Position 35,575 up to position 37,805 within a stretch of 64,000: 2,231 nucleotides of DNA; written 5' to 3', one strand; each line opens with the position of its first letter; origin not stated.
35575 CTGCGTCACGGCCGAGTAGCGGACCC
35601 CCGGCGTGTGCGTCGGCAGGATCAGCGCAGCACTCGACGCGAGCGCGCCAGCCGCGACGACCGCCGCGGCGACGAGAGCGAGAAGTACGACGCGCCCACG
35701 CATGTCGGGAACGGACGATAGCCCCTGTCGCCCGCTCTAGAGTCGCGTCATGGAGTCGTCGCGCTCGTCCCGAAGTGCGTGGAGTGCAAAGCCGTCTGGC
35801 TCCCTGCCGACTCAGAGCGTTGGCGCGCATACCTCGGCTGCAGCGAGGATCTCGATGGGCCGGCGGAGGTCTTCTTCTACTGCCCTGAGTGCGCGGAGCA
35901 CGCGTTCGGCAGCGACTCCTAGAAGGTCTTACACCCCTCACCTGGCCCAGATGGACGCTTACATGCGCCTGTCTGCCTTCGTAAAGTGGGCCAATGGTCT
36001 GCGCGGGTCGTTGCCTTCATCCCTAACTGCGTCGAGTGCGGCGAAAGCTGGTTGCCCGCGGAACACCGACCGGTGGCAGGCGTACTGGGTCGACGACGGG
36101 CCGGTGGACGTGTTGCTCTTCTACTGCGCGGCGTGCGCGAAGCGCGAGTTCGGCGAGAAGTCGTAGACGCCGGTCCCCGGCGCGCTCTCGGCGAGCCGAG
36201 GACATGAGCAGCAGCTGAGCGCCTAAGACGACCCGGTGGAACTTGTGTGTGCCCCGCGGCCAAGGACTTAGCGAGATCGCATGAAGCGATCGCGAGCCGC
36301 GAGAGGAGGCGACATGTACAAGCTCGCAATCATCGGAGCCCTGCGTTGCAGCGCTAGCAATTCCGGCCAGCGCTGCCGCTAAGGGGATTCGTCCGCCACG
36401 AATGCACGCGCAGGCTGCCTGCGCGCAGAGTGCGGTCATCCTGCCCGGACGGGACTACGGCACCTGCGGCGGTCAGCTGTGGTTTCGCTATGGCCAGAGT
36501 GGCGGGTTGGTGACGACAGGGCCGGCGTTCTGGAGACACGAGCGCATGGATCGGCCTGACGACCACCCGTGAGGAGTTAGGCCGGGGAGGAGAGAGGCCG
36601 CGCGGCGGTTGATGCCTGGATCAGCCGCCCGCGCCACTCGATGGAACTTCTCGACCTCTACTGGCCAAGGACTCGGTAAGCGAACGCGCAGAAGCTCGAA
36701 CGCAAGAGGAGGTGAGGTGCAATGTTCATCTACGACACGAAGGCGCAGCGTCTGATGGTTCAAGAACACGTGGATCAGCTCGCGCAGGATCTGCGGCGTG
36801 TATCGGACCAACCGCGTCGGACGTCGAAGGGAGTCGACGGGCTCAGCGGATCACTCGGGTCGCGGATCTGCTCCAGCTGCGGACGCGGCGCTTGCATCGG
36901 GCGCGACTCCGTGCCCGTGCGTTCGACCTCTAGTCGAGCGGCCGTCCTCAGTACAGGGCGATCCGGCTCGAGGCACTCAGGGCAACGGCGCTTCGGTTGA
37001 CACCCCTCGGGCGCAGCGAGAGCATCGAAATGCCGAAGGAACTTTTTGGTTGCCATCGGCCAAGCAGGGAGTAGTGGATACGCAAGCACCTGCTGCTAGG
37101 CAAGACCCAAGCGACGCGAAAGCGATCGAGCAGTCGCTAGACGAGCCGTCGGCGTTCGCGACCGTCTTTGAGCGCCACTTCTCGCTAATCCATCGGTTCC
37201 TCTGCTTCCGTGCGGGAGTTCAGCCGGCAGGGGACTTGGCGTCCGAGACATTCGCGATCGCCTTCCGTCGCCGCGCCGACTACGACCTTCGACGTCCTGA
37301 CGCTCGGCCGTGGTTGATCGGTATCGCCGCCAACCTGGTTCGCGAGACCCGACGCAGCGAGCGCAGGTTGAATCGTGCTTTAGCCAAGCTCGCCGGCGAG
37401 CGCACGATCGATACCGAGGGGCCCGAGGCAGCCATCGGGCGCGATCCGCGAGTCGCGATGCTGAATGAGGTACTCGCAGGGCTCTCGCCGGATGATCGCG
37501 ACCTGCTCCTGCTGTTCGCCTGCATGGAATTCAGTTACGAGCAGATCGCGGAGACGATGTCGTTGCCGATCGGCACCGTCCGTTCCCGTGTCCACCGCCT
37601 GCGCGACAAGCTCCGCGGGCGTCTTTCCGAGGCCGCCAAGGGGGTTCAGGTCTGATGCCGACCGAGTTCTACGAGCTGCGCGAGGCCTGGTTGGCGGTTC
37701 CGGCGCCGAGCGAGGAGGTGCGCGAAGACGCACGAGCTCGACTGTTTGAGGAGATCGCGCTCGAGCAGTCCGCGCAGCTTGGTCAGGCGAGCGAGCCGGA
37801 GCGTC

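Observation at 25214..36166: Five paralogous mini-ORFs encoding a CxxC...CxxC zinc-ribbon peptide, scattered in intergenic gaps across the accessory region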

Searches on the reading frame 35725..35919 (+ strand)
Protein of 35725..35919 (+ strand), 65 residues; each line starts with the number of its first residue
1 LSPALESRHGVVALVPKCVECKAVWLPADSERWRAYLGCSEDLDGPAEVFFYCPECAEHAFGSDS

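Call 10: search_protein_families(library=pfam, proteins=[window:35725-35919:+], max_evalue=10)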
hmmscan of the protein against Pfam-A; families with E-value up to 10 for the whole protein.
seq(65 aa): 4 families
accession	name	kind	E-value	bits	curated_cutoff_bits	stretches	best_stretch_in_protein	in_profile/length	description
PF01096.23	Zn_ribbon_TFIIS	-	0.023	15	21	1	44-58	22-36/39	Transcription factor S-II (TFIIS)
PF13248.11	Zn_ribbon_3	-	0.061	13.3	27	1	51-59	3-11/26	zinc-ribbon domain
PF07754.17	HVO_2753_ZBP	-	0.12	12.6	33.2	1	39-59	4-25/46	Small zinc finger protein HVO_2753-like, Zn-binding pocket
PF08274.17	Zn_Ribbon_YjdM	-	0.18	12.3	30.8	1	51-58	20-27/30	PhnA Zinc-Ribbon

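Call 11: search_protein_families(library=ncbifam, proteins=[window:35725-35919:+], max_evalue=10)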
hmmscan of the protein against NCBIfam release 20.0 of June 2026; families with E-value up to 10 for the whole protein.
seq(65 aa): 1 family
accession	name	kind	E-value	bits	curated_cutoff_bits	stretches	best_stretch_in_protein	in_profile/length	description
NF041909.1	HVO_2753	equivalog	0.043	13.7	80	1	33-59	9-35/59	HVO_2753 family zinc finger protein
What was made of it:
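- On DksA/TraR and YacG zinc-finger proteins: Neither appears in the Pfam or NCBIfam output at E<=10 (calls 10, 11).
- Closest known: Generic zinc-ribbon small proteins. Same: Weak sub-threshold Pfam and NCBIfam hits over the second knuckle (calls 10, 11).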

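Call 43: predict_structure(alignment_id=A2)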
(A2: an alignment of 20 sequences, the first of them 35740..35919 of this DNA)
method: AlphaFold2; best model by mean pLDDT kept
length: 60 residues; sequences in the alignment: 20
mean_pLDDT: 80.2   pTM: 0.62
mean pLDDT of the five models: 80.2, 78.8, 74.9, 74.6, 66.4
residues with pLDDT >= 90: 17; 70-90: 30; 50-70: 12; < 50: 1
segments of 3 or more residues with pLDDT < 50: none
pLDDT, mean of each block of 10 residues (from residue 1): 68 92 85 71 87 78
secondary structure, 60 per line:
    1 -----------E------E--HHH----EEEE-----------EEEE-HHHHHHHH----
elements in order: E29-32 E44-47 H49-56
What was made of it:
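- On Zinc-ribbon fold: The AF2 model has pLDDT 80.2 and pTM 0.62, with strands at 29-32 and 44-47 and a helix at 49-56 (call 43).
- Closest known: Generic zinc-ribbon small proteins. Same: Two CxxC knuckles, 50-60 aa, and a predicted two-knuckle beta-hairpin fold (call 43).
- Fold: AF2 pLDDT 80, two knuckles, a beta-hairpin and a C-terminal helix (call 43).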

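Call 44: search_protein_representatives(alignment_id=A2)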
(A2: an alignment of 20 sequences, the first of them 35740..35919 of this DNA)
Query: 20 sequences, 58 profile positions. Proteins with E-value up to 0.001 (for the whole library): 989; up to 1e-10: 226; up to 1e-30: 0. The best 150 are listed.
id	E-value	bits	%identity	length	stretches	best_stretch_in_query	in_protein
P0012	7.1e-27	108.7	-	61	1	8-57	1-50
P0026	2.1e-26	107.2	-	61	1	1-57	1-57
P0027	9.4e-26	105.1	-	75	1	1-57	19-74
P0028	1.6e-24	101.1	-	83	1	1-56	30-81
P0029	4.1e-24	99.8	-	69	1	3-57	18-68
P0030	7.1e-24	99.1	-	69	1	1-54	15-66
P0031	7.2e-23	95.9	-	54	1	2-58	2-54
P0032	1.4e-22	94.9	-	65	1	1-57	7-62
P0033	4.5e-22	93.3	-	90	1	4-57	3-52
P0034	7.0e-22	92.7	-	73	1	1-57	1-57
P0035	7.1e-22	92.7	-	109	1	1-57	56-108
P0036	7.8e-22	92.5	-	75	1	4-56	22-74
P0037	7.9e-22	92.5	-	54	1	1-56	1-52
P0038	8.2e-22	92.5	-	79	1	5-56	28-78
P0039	9.9e-22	92.2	-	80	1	1-58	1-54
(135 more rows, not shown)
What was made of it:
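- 989 clusters at 50% identity with E<=1e-3, the 150 best listed being <=169 aa (call 44).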

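Call 47: search_solved_structures(query=A2, max_evalue=10, show_alignments=2)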
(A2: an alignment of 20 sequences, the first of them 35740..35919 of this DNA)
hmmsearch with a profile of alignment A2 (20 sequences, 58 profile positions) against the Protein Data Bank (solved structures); distinct sequences matched with E-value up to 10: 2.
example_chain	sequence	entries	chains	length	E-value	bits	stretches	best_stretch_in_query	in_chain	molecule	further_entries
2nb9_A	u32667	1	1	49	0.042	16.5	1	44-57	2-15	Uncharacterized protein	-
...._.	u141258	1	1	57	0.21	14.3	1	20-43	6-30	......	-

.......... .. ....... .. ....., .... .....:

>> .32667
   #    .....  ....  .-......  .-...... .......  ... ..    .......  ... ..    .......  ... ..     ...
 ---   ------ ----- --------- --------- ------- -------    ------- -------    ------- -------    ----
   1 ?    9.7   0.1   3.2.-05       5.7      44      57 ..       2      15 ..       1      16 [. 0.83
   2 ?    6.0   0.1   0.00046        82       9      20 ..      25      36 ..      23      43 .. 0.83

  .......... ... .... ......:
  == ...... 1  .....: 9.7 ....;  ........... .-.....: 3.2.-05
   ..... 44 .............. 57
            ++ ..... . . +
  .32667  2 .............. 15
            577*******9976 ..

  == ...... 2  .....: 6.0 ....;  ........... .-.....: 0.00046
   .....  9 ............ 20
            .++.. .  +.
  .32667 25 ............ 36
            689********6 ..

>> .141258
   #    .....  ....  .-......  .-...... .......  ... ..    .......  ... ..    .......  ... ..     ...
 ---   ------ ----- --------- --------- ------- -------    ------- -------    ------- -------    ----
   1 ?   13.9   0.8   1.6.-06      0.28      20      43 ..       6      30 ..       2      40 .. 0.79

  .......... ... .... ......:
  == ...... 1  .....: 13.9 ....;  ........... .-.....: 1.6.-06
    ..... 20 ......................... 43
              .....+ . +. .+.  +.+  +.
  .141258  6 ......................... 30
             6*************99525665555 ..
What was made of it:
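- Tried and rejected: A profile search of PDB sequences gave only chance-level hits: 2nb9 at E=0.04 and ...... at E=0.2 (call 47).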

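Call 48: search_protein_families(library=phrogs, proteins=[window:35740-35919:+], max_evalue=1)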
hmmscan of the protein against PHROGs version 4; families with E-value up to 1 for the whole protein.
window:35740-35919:+ (60 aa): 0 families

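Call 49: search_protein_families(library=padloc, proteins=[window:35740-35919:+], max_evalue=1)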
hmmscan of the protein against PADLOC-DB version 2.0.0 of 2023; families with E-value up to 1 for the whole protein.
window:35740-35919:+ (60 aa): 0 families

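Call 50: fold_search(model_id=the predicted structure, library=pdb)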
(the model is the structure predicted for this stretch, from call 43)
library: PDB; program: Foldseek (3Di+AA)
matches with E <= 10: 206; with E <= 0.001: 0
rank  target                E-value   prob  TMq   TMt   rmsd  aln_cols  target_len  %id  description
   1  7cpv_SV               8.9e-02  0.98  0.55  0.43   5.3        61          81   11  Cryo-EM structure of 80S ribosome from mouse testis (released 2022-02-02)
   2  5xxu_V                1.3e-01  0.94  0.53  0.42   5.7        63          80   16  Small subunit of Toxoplasma gondii ribosome (released 2017-08-30)
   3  9ndp_HH               1.7e-01  0.97  0.58  0.45   4.3        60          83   13  Structure of stalled ribosome and nascent chain in complex with NMT2 and NAC (released 2025-09-10)
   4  7cpu_SV               1.7e-01  0.96  0.57  0.45   4.3        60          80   13  Cryo-EM structure of 80S ribosome from mouse kidney (released 2022-02-02)
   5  9bh5_AV               1.7e-01  0.75  0.46  0.37   5.5        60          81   13  High-resolution C. elegans 80S ribosome structure - class 1 (released 2024-09-04)
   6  9j9h_AI               2.1e-01  0.92  0.53  0.42   3.8        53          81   15  High-resolution cryo-EM structure of the Plasmodium falciparum 80S ribosome bound to RACK1 and E-tRNA (released 2025-06-04)
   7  7qgg_SV               2.2e-01  0.91  0.54  0.42   4.9        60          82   12  Neuronal RNA granules are ribosome complexes stalled at the pre-translocation state (released 2022-10-26)
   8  8c01_a                2.7e-01  0.89  0.54  0.41   4.1        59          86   14  Enp1TAP_A population of yeast small ribosomal subunit precursors (released 2022-12-28)
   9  3j7a_Z                2.9e-01  0.92  0.56  0.49   3.0        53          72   15  Cryo-EM structure of the Plasmodium falciparum 80S ribosome bound to the anti-protozoan drug emetine, small subunit (released 2014-07-16)
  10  9qqa_Au               2.9e-01  0.89  0.54  0.42   4.7        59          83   12  Ternary complex of translating ribosome, NAC and NMT1 (released 2025-07-16)
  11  7olc_SV               2.9e-01  0.75  0.50  0.36   9.2        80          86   11  Thermophilic eukaryotic 80S ribosome at idle POST state (released 2022-01-26)
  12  4kzx_V                2.9e-01  0.60  0.45  0.36   5.3        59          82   17  Rabbit 40S ribosomal subunit in complex with eIF1. (released 2013-07-24)
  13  8br8_SY               3.1e-01  0.87  0.54  0.39   4.9        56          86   16  Giardia ribosome in POST-T state (A1) (released 2023-03-15)
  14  5xyi_V                3.1e-01  0.84  0.54  0.39   6.9        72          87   11  Small subunit of Trichomonas vaginalis ribosome (released 2017-08-30)
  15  7qep_D1               3.7e-01  0.87  0.56  0.50   4.2        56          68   12  Cryo-EM structure of the ribosome from Encephalitozoon cuniculi (released 2022-02-09)
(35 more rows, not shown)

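Call 51: fold_search(model_id=the predicted structure, library=viral)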
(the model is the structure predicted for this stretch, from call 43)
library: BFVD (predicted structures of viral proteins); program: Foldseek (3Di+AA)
matches with E <= 10: 287; with E <= 0.001: 0
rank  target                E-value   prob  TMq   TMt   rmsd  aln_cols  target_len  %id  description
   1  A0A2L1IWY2            1.8e-02  1.00  0.60  0.51   4.5        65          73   17  Uncharacterized protein [Mycobacterium phage Cuke]
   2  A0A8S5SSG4            2.0e-02  1.00  0.54  0.45   3.0        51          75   29  Uncharacterized protein [Siphoviridae sp. ctLnD25]
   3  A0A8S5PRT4            4.1e-02  1.00  0.61  0.55   2.7        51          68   16  DNA-directed RNA polymerase [Siphoviridae sp. ct96x5]
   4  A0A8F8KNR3            5.3e-02  1.00  0.58  0.19   2.6        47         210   19  Uncharacterized protein [Clandestinovirus]
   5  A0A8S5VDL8            5.7e-02  1.00  0.58  0.51   3.5        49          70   28  HNH endonuclease [Siphoviridae sp. ctGa111]
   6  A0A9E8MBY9            8.4e-02  0.99  0.58  0.43   4.7        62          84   18  (no name in the UniProt tables at hand)
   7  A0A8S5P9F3            1.1e-01  0.99  0.51  0.46   2.7        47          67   17  RNA polymerase I-like protein [Siphoviridae sp. ct2kB26]
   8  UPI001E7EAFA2         1.2e-01  0.87  0.44  0.20   8.2        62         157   14  (no name look-up for this kind of identifier)
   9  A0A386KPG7            1.2e-01  0.63  0.40  0.14   8.8        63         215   17  (no name in the UniProt tables at hand)
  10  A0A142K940            1.3e-01  0.96  0.52  0.51   5.5        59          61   19  Uncharacterized protein [Gordonia phage Yvonnetastic]
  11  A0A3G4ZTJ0            1.5e-01  0.95  0.46  0.33   3.4        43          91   26  Uncharacterized protein (Fragment) [Edafosvirus sp.]
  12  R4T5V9                1.6e-01  0.96  0.52  0.48   3.3        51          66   22  Uncharacterized protein [Halorubrum tailed phage 5]
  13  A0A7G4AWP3            1.7e-01  0.99  0.58  0.42   2.6        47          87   21  (no name in the UniProt tables at hand)
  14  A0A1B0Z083            2.4e-01  0.99  0.65  0.50   2.0        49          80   20  (no name in the UniProt tables at hand)
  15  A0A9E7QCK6            2.5e-01  0.99  0.63  0.62   1.7        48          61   17  (no name in the UniProt tables at hand)
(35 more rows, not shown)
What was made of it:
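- Fold searches gave nothing below E=1e-3 (calls 50, 51).
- Tried and rejected: Foldseek against PDB and BFVD found nothing below E=1e-3 (calls 50, 51).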

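Call 64: find_related_loci(query=A2, collection=viral_contigs, flank=10000)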
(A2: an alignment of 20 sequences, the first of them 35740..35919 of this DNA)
Query A2 (60 aa) in viral_contigs; peptide patterns used: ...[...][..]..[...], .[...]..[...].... (x = any residue, [..] = any of these).
36 stretches matched a pattern, but none encodes a relative of the query by tblastn (E <= 1e-3).

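Call 65: find_related_loci(query=A2, collection=metagenome_contigs, flank=10000)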
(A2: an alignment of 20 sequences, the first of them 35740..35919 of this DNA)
Query A2 (60 aa) in metagenome_contigs; peptide patterns used: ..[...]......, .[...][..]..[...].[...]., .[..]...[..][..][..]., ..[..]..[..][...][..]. (x = any residue, [..] = any of these).
600 stretches matched a pattern (row limit reached: there are more); 292 encode a relative of the query (tblastn E <= 1e-3); the best 80 are kept; 80 distinct loci.
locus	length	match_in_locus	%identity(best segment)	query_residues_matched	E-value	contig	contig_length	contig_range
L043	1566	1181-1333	80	7-57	2e-25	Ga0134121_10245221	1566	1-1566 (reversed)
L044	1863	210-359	80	7-56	3e-24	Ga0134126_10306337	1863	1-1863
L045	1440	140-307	70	3-58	6e-24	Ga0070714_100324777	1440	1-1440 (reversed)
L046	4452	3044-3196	73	7-57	8e-24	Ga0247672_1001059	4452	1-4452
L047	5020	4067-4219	73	7-57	8e-24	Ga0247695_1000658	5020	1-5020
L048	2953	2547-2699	73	7-57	8e-24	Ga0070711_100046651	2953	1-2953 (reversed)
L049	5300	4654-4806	73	7-57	8e-24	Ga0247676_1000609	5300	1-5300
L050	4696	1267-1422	74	7-59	2e-23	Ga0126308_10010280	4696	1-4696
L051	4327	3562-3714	73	7-57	2e-23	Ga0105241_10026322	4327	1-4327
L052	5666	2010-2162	73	7-57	2e-23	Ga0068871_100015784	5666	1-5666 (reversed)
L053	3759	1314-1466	73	7-57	2e-23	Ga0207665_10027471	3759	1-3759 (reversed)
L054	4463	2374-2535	72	7-60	4e-23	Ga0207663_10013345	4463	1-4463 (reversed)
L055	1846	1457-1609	73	7-57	4e-23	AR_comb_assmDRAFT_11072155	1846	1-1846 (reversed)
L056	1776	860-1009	76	7-56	8e-23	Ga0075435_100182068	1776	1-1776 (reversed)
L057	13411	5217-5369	73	7-58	2e-22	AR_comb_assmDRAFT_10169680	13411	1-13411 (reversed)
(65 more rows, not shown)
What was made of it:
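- At least 292 metagenome stretches (call 65).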

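Call 84: list_cluster_members(proteins=[P0012, P0026, P0013])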
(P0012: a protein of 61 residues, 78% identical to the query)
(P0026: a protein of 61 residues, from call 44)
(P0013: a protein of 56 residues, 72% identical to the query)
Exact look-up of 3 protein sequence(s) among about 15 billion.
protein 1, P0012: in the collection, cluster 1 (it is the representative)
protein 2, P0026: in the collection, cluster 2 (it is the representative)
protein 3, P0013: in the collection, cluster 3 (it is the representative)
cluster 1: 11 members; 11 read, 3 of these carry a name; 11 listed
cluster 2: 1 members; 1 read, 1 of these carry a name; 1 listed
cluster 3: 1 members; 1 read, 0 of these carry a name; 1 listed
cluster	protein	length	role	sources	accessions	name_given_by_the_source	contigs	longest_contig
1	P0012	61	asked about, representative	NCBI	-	-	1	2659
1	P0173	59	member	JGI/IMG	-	hypothetical protein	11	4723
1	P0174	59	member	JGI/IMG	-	hypothetical protein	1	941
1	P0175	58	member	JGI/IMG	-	hypothetical protein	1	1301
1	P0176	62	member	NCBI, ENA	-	-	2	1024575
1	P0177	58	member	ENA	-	-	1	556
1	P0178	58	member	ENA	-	-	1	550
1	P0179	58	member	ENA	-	-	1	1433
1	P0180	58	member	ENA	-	-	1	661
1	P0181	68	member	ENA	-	-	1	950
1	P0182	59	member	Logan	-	-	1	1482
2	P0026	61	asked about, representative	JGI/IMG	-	hypothetical protein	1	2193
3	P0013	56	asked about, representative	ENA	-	-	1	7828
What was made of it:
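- Tried and rejected: Source names are all 'hypothetical protein' (call 84).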

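Call 85: find_encoding_contigs(protein=P0176, flank=10000, max_places=2)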
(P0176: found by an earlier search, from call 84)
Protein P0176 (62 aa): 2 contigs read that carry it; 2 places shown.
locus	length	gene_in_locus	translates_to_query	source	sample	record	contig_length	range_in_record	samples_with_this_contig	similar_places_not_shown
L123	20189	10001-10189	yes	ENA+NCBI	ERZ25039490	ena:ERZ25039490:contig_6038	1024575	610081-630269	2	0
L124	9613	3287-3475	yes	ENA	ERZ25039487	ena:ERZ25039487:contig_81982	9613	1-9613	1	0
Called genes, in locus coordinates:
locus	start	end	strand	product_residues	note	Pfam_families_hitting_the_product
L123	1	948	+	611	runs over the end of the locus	PF01558:POR, PF01855:POR_N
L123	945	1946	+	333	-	PF02775:TPP_enzyme_C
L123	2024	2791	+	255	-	PF00561:Abhydrolase_1, PF12697:Abhydrolase_6, PF12146:Hydrolase_4 (weak)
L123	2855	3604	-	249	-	PF01925:TauE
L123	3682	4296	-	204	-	-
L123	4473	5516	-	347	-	-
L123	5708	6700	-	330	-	PF01391:Collagen, PF00932:LTD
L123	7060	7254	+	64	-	-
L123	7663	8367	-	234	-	PF06197:DUF998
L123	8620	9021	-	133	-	PF14018:DUF4234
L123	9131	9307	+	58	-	PF22802:RsiG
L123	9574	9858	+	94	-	-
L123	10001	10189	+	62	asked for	-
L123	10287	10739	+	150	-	-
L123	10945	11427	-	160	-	PF00520:Ion_trans, PF07885:Ion_trans_2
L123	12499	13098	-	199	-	PF04586:Peptidase_S78 (weak)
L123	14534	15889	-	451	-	PF00239:Resolvase, PF13408:Zn_ribbon_recom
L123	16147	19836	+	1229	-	PF13583:Reprolysin_4, PF13688:Reprolysin_5, PF13574:Reprolysin_2, PF13582:Reprolysin_3, PF16190:E1_FCCH (faint)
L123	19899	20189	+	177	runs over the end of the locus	PF07883:Cupin_2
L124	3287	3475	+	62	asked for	-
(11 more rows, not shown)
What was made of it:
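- A serine recombinase plus a prohead-protease remnant lie in L123 (call 85).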

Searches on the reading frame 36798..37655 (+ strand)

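Call 37: search_protein_families(library=pfam, proteins=[window:36798-37655:+], max_evalue=0.01)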
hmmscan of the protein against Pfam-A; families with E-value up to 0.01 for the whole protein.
window:36798-37655:+ (285 aa): 3 families
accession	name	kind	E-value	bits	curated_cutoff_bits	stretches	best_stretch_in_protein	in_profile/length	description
PF08281.18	Sigma70_r4_2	-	5.7e-12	45.5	25.7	1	222-272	4-54/54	Sigma-70, region 4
PF04545.22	Sigma70_r4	-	3.2e-08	33.4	24.1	1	225-273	1-49/50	Sigma-70, region 4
PF04542.20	Sigma70_r2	-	2.5e-07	30.8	24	1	124-190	2-70/71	Sigma-70 region 2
